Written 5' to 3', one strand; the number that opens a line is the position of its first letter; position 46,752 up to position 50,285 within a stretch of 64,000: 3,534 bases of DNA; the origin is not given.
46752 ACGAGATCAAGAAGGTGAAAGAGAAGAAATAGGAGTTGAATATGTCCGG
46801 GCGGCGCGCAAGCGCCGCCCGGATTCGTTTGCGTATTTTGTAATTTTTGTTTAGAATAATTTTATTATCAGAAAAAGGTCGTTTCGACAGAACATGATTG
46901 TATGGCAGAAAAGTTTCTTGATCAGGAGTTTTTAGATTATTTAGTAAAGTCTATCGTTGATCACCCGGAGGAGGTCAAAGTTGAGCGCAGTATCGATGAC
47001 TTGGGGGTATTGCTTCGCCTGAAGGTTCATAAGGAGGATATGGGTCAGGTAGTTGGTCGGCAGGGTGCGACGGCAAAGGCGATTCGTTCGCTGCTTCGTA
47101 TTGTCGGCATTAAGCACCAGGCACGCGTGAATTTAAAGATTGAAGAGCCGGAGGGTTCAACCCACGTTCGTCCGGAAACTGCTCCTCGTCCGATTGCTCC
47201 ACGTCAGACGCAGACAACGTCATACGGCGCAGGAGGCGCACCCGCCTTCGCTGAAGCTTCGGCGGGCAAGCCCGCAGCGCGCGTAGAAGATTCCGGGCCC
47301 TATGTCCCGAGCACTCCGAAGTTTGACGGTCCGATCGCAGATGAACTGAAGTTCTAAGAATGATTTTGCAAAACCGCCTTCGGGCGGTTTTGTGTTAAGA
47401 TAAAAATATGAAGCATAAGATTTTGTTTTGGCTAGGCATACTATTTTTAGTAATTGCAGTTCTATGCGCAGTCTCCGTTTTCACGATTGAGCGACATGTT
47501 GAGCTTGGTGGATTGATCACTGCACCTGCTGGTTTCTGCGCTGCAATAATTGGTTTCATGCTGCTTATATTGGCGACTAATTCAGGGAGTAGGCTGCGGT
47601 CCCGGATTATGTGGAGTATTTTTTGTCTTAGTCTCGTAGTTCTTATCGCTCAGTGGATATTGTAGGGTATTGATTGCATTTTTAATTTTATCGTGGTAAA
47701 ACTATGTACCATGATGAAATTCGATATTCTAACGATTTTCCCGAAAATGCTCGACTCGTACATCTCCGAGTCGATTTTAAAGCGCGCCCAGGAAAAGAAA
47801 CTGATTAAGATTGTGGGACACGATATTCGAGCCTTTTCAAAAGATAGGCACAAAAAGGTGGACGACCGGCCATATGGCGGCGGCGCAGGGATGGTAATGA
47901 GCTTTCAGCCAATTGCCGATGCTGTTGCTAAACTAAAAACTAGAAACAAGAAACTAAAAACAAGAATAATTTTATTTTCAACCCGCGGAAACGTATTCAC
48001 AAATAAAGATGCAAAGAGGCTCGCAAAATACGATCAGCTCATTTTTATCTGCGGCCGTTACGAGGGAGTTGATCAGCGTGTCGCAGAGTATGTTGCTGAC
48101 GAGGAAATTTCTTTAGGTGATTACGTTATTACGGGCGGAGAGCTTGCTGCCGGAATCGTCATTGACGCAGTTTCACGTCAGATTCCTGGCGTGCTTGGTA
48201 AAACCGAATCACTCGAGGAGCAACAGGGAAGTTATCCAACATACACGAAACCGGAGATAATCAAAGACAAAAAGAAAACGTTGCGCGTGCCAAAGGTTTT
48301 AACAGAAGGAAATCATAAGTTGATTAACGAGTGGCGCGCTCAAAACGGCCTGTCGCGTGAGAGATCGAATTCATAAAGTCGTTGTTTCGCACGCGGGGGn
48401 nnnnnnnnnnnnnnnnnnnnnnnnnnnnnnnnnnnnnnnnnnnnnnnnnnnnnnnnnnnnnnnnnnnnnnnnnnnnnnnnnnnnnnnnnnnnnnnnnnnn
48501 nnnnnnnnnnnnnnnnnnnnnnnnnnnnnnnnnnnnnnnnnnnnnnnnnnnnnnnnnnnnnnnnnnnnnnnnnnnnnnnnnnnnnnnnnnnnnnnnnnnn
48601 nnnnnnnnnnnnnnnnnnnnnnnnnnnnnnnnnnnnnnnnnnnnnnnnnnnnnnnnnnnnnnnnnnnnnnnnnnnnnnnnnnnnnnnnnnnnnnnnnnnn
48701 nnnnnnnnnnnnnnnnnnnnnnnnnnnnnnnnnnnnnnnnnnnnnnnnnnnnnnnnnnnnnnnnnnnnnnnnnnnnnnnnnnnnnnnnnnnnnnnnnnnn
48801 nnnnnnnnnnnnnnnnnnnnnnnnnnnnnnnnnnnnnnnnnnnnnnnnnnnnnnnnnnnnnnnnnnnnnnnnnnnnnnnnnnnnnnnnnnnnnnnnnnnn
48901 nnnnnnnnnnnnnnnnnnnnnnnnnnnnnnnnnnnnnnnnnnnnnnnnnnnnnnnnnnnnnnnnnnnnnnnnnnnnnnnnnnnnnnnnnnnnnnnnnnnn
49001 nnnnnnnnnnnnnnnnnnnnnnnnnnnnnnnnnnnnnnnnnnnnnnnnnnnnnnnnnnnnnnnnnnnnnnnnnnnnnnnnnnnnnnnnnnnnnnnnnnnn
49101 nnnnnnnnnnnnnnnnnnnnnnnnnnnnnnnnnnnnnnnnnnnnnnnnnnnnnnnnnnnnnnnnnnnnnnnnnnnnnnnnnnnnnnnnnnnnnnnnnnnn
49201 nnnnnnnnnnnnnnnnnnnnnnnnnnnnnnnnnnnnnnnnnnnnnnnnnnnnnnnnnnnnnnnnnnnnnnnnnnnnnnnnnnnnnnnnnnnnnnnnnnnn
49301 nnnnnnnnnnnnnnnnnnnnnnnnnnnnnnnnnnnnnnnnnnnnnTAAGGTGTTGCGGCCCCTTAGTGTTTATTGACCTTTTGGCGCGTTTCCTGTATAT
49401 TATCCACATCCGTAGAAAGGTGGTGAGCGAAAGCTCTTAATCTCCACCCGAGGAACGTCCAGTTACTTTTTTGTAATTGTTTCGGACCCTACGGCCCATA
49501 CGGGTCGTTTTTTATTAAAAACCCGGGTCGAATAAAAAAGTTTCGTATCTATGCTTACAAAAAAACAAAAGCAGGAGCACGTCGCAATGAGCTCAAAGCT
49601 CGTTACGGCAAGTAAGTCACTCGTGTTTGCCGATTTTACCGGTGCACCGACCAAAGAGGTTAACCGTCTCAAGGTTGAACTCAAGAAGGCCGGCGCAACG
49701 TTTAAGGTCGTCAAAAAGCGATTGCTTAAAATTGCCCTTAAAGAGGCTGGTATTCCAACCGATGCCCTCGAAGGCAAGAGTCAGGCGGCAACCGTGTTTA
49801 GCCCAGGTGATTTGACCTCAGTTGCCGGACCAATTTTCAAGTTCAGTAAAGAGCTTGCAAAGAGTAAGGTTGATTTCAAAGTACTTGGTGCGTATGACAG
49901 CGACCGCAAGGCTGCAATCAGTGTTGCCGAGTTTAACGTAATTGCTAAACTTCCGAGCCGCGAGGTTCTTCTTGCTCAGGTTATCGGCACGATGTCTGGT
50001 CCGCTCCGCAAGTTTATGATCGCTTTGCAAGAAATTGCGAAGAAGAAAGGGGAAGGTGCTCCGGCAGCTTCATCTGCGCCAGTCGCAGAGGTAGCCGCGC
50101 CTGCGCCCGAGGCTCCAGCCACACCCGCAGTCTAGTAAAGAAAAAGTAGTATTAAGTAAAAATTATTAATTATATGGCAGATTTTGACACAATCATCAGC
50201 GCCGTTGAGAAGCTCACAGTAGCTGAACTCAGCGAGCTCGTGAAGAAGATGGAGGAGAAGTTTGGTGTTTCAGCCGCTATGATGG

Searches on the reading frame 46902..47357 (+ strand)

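Call 51: search_protein_families(library=pfam, proteins=[window:46902-47357:+], max_evalue=0.01)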
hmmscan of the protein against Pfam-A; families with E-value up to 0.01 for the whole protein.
window:46902-47357:+ (151 aa): 2 families
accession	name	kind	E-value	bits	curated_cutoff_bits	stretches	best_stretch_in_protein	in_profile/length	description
PF13083.13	KH_KhpA-B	-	2.1e-20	72.9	32.1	1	8-80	1-73/73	KhpA/KhpB, KH domain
PF07650.23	KH_2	-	0.0055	16.9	22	1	39-82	28-72/78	KH domain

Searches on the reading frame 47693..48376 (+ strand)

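Call 116: search_protein_families(library=pfam, proteins=[window:47693-48376:+], max_evalue=0.001)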
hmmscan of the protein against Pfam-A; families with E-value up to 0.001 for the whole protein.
window:47693-48376:+ (227 aa): 1 family
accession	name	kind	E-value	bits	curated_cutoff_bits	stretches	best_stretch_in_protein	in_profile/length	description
PF01746.26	tRNA_m1G_MT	-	4.7e-50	170.5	27.3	1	30-222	2-189/195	tRNA (Guanine-1)-methyltransferase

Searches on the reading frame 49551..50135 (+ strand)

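Call 116: search_protein_families(library=pfam, proteins=[window:49551-50135:+], max_evalue=0.001)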
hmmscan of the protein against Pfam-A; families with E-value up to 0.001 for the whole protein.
window:49551-50135:+ (194 aa): 1 family
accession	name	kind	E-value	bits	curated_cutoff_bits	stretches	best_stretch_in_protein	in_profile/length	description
PF00466.25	Ribosomal_L10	-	7.8e-15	55.2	22.8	1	3-99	2-99/100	Ribosomal protein L10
